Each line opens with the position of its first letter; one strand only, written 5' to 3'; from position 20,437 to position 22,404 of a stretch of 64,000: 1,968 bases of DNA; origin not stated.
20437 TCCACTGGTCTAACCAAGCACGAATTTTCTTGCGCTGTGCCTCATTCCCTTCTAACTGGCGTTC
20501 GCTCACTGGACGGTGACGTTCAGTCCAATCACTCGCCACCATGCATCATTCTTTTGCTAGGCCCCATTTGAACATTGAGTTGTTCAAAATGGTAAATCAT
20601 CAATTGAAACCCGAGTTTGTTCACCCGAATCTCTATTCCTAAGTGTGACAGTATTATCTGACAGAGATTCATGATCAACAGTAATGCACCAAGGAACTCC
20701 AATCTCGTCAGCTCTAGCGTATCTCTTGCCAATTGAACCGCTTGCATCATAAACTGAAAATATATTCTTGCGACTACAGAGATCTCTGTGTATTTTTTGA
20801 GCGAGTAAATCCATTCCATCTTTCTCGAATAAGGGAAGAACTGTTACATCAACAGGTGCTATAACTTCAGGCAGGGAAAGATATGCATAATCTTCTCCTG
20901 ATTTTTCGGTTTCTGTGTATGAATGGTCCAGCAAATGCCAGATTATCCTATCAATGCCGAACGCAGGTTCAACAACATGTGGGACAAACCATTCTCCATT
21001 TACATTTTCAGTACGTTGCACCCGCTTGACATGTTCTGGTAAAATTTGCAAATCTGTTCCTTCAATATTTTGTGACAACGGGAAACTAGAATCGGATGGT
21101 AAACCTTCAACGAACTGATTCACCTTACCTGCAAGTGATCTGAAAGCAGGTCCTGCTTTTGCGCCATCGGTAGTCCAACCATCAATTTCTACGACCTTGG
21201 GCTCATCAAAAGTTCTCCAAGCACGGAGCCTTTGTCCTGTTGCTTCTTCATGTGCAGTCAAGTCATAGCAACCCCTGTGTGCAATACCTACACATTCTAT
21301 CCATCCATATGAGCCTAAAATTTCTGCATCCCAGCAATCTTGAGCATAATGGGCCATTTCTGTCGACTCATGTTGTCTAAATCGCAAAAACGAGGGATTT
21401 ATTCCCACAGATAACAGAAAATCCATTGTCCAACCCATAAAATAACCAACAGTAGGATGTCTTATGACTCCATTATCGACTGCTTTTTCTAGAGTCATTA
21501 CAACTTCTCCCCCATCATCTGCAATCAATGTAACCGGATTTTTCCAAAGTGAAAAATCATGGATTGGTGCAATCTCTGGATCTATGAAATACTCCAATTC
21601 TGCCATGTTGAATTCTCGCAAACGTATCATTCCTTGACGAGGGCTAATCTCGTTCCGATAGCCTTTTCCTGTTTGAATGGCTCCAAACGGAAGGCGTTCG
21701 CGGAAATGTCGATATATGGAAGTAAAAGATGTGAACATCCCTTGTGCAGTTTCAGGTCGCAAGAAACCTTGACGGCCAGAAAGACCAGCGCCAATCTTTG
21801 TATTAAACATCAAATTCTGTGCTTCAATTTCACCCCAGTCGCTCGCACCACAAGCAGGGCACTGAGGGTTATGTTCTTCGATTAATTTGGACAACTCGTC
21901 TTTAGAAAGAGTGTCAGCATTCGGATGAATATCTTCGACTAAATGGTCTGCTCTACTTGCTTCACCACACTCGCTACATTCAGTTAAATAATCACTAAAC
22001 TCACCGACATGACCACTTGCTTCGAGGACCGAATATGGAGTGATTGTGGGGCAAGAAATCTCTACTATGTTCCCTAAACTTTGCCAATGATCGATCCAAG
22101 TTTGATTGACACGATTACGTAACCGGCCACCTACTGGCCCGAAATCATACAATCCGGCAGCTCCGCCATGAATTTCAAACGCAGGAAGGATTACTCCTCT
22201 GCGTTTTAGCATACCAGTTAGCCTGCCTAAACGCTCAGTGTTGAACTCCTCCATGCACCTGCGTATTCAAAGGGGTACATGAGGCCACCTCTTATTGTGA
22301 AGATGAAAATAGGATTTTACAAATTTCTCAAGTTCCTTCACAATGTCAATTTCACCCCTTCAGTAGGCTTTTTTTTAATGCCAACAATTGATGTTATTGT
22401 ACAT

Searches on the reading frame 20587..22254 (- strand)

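Call 8: search_protein_families(library=pfam, proteins=[window:20587-22254:-], max_evalue=5)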
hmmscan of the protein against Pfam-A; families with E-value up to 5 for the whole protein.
window:20587-22254:- (556 aa): 7 families
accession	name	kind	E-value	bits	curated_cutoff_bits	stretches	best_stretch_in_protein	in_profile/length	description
PF03129.25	HGTP_anticodon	-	2.5e-20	72.9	21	1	469-554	1-87/94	Anticodon binding domain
PF00587.30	tRNA-synt_2b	-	6.3e-08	33.3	29.3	1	164-238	12-85/179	tRNA synthetase class II core domain (G, H, P, S and T)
PF05876.18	GpA_ATPase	-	0.007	16.5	25.6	1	57-137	161-231/247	Phage terminase large subunit gpA, ATPase domain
PF11781.13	Zn_ribbon_RRN7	-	0.032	14.3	27.1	1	126-144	1-18/32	Zinc-finger of RNA-polymerase I-specific TFIIB, Rrn7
PF09723.15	Zn_ribbon_8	-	0.14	12.6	34.4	1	120-138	17-35/41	Zinc ribbon domain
PF13248.11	Zn_ribbon_3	-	0.23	11.4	27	0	131-137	4-10/26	zinc-ribbon domain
PF16866.11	PHD_4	-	1.2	9.5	30.6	0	321-346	33-59/65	PHD-finger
